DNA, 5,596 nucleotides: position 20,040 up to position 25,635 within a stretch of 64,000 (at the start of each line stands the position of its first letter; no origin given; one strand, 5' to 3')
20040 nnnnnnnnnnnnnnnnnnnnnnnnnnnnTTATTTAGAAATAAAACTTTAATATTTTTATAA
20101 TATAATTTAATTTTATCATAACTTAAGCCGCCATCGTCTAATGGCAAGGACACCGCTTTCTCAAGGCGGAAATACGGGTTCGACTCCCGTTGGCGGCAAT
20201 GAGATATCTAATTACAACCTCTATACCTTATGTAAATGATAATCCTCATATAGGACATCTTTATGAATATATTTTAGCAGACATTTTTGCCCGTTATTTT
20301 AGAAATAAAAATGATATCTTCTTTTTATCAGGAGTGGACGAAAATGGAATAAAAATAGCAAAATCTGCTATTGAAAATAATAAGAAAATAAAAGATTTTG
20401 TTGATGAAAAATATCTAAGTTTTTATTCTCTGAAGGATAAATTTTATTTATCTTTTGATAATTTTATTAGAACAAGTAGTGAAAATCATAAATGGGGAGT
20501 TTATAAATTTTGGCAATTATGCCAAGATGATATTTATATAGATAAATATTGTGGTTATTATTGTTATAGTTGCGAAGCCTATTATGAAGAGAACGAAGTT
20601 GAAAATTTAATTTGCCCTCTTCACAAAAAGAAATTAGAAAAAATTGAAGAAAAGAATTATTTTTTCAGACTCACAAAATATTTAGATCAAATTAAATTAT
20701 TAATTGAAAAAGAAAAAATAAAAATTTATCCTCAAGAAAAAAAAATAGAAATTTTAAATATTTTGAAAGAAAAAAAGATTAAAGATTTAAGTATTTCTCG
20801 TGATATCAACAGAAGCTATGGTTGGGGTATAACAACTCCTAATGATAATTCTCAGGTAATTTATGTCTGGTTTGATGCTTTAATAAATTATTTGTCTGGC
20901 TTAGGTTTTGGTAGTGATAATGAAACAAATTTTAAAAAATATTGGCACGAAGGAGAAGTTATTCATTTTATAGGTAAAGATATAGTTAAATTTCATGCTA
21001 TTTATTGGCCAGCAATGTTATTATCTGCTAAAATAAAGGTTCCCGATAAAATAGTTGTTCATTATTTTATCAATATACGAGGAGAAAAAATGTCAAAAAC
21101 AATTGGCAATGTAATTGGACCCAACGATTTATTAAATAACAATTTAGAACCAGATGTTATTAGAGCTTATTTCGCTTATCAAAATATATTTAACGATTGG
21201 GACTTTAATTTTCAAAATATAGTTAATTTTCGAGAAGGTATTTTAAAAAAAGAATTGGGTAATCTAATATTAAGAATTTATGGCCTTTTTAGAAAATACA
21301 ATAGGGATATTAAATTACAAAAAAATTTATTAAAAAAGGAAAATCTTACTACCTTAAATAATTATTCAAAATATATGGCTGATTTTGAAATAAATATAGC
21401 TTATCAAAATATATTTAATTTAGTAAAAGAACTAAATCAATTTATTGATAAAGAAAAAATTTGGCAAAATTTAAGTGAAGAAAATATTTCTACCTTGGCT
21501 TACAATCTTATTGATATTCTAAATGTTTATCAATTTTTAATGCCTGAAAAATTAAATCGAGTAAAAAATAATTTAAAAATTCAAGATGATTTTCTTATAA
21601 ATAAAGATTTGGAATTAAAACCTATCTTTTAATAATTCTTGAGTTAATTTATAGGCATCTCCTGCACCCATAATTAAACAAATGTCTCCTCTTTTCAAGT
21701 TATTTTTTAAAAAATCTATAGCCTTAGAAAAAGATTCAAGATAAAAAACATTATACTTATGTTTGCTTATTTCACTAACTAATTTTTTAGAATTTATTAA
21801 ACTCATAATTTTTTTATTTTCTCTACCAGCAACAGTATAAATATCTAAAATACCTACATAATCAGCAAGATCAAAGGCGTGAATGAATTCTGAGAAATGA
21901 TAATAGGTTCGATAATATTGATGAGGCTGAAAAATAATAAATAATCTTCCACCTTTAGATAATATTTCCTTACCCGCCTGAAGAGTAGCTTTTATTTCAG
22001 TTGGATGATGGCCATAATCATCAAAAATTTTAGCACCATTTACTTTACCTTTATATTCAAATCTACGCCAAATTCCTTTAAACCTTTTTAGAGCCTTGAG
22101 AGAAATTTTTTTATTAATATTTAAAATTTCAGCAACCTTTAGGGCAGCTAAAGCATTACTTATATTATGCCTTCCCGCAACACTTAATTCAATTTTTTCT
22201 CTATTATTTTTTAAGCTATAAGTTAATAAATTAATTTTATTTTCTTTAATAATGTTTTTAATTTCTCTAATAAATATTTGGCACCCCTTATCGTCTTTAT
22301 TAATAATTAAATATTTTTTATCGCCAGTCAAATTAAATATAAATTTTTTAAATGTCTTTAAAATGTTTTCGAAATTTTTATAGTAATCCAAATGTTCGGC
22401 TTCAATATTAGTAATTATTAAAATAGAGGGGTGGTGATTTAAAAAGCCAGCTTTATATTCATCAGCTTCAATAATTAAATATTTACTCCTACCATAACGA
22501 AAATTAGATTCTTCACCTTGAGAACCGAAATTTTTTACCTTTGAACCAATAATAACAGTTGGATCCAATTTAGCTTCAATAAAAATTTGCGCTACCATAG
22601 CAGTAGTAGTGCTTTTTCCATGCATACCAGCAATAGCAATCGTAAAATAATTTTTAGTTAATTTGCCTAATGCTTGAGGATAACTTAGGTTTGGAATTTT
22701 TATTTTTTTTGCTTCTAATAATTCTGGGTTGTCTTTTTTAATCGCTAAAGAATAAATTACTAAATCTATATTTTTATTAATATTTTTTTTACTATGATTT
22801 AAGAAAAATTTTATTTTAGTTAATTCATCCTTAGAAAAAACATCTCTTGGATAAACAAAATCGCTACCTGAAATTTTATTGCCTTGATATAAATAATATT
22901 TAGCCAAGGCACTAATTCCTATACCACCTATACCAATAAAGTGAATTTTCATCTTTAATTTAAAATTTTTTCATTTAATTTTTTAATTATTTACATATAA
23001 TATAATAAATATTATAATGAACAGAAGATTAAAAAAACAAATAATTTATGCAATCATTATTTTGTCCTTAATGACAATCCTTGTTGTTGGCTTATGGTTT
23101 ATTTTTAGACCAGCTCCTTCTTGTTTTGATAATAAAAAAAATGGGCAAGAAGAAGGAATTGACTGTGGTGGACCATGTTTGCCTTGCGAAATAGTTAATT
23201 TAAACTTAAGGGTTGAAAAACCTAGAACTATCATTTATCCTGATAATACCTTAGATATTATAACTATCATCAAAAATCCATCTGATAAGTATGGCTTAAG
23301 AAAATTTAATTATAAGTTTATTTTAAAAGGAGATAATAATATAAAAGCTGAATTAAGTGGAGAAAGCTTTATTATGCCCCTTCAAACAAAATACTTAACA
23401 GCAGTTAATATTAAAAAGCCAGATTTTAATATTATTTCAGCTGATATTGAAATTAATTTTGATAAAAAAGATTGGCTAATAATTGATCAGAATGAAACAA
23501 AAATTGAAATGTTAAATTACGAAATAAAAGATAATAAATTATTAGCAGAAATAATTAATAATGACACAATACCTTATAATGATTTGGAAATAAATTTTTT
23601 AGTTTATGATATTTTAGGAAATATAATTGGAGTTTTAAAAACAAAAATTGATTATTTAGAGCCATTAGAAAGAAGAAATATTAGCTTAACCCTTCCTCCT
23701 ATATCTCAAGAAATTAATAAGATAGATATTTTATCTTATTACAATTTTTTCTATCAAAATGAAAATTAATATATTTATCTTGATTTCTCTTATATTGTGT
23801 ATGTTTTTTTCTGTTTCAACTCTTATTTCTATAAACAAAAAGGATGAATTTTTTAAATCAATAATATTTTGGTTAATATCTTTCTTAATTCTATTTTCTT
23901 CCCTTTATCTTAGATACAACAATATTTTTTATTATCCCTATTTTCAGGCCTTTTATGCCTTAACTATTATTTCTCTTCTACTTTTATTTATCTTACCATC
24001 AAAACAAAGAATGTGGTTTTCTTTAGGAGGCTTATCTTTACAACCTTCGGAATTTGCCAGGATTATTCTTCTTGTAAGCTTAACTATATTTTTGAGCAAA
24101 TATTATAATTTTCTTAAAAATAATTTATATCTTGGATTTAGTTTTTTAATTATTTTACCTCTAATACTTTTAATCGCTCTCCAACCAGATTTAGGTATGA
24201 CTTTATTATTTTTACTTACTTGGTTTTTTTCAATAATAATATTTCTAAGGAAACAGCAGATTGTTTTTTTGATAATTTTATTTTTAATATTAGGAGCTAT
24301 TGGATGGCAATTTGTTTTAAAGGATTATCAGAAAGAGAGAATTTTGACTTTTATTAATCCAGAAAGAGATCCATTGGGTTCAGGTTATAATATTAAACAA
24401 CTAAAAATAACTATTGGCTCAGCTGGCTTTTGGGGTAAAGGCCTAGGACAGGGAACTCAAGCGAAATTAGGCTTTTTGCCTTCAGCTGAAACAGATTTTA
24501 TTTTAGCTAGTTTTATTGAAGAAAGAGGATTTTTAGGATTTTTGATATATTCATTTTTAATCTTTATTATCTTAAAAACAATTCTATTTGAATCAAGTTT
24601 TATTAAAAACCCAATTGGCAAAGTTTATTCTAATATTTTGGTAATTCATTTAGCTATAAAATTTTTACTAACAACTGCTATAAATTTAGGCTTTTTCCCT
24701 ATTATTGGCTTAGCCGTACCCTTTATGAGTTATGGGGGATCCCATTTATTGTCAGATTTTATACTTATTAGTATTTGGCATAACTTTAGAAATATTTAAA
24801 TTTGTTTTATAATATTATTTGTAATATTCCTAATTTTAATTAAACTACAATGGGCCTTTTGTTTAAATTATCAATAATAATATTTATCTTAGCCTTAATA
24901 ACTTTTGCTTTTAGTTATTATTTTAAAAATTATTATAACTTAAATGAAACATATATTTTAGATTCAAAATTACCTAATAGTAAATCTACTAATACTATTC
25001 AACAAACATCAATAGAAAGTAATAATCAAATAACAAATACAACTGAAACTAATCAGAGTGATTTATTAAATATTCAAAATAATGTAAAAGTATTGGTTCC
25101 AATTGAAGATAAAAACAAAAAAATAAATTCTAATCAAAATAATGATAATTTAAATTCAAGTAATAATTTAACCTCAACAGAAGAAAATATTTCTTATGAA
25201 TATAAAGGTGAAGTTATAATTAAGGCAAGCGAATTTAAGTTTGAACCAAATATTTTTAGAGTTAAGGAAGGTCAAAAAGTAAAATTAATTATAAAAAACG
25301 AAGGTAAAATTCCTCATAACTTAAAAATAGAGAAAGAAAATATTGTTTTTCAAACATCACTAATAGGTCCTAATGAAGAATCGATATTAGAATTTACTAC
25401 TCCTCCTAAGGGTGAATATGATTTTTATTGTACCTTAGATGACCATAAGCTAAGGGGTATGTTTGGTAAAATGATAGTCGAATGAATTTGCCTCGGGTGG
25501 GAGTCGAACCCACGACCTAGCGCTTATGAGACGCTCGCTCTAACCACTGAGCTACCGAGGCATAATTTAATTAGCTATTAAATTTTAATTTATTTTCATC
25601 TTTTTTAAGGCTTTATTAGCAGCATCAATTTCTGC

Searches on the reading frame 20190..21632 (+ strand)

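Call 18: search_protein_families(library=pfam, proteins=[window:20190-21632:+], max_evalue=0.01)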
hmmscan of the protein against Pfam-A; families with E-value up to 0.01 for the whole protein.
window:20190-21632:+ (480 aa): 4 families
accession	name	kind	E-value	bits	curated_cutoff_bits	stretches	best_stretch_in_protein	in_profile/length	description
PF09334.17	tRNA-synt_1g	-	9.6e-88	295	20.1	2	136-363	163-390/391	tRNA synthetases class I (M)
PF00133.28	tRNA-synt_1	-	5.1e-18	65.5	22.7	2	221-337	296-411/414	tRNA synthetases class I (I, L, M and V)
PF01406.26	tRNA-synt_1e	-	1.4e-08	34.9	27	2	284-344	236-296/301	tRNA synthetases class I (C) catalytic domain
PF01921.24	tRNA-synt_1f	-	0.001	18.5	27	0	283-347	265-328/360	tRNA synthetases class I (K)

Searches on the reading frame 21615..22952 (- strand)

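Call 34: search_protein_families(library=pfam, proteins=[window:21615-22952:-], max_evalue=0.01)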
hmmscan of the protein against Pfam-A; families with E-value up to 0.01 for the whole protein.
window:21615-22952:- (445 aa): 3 families
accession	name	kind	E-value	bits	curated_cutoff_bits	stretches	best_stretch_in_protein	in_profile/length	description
PF08245.18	Mur_ligase_M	-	1.7e-23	84.1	24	1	107-273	1-199/200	Mur ligase middle domain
PF01225.30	Mur_ligase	-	1.8e-19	70.3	21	1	2-102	1-94/95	Mur ligase family, catalytic domain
PF02875.26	Mur_ligase_C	-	8.7e-18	65.8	28.4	1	296-431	1-127/127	Mur ligase, glutamate ligase domain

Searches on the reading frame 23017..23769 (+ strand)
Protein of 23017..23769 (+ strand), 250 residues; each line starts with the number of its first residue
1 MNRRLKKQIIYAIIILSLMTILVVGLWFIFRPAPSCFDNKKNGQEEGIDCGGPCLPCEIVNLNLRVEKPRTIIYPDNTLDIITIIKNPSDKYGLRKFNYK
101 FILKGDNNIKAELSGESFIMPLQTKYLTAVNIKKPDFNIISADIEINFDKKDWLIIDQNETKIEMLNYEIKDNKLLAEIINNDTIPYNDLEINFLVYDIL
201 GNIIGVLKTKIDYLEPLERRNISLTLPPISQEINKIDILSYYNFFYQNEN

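Call 34: search_protein_families(library=pfam, proteins=[window:23017-23769:+], max_evalue=0.01)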
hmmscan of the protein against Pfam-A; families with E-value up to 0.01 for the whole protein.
window:23017-23769:+ (250 aa): 0 families

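Call 75: search_solved_structures(query=window:23017-23769:+, max_evalue=1)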
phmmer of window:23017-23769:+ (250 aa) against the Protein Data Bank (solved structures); distinct sequences matched with E-value up to 1: 0.

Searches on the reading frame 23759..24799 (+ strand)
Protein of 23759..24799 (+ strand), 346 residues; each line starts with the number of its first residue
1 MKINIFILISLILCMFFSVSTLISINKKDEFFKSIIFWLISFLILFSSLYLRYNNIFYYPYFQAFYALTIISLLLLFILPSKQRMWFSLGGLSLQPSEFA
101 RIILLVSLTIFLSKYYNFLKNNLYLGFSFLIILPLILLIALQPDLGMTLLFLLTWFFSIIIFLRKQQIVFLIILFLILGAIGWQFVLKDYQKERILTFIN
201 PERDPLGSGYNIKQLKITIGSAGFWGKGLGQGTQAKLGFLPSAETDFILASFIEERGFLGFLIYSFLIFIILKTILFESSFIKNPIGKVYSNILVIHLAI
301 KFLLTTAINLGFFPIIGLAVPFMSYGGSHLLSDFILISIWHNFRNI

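Call 36: search_protein_families(library=pfam, proteins=[window:23759-24799:+], max_evalue=0.01)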
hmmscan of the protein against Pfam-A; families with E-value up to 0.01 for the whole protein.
window:23759-24799:+ (346 aa): 1 family
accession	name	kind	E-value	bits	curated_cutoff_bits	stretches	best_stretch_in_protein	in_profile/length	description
PF01098.24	FTSW_RODA_SPOVE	-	4.2e-60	204.1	26.4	1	5-342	7-349/356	Cell cycle protein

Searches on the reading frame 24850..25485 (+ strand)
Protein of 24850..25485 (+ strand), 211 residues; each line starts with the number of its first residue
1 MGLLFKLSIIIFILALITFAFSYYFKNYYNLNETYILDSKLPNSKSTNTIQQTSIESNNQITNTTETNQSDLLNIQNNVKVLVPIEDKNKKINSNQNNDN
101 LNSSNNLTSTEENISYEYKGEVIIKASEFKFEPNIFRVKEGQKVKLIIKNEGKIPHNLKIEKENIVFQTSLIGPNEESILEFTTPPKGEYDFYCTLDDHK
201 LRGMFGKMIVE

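Call 36: search_protein_families(library=pfam, proteins=[window:24850-25485:+], max_evalue=0.01)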
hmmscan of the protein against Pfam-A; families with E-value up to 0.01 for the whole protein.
window:24850-25485:+ (211 aa): 4 families
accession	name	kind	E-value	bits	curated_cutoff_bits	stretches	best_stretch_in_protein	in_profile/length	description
PF13473.12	Cupredoxin_1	-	8.9e-13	48.6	27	1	119-203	20-100/104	Cupredoxin-like domain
PF00127.26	Copper-bind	-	1.8e-10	41.5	21.2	1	122-211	5-99/99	Copper binding proteins, plastocyanin/azurin family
PF07731.20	Cu-oxidase_2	-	4.7e-06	26.8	20.4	0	168-211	91-134/137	Multicopper oxidase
PF23509.1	MSMEG_3727_PQQ-assoc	-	0.0065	16.3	27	1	101-210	26-134/152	MSMEG_3727, PQQ-associated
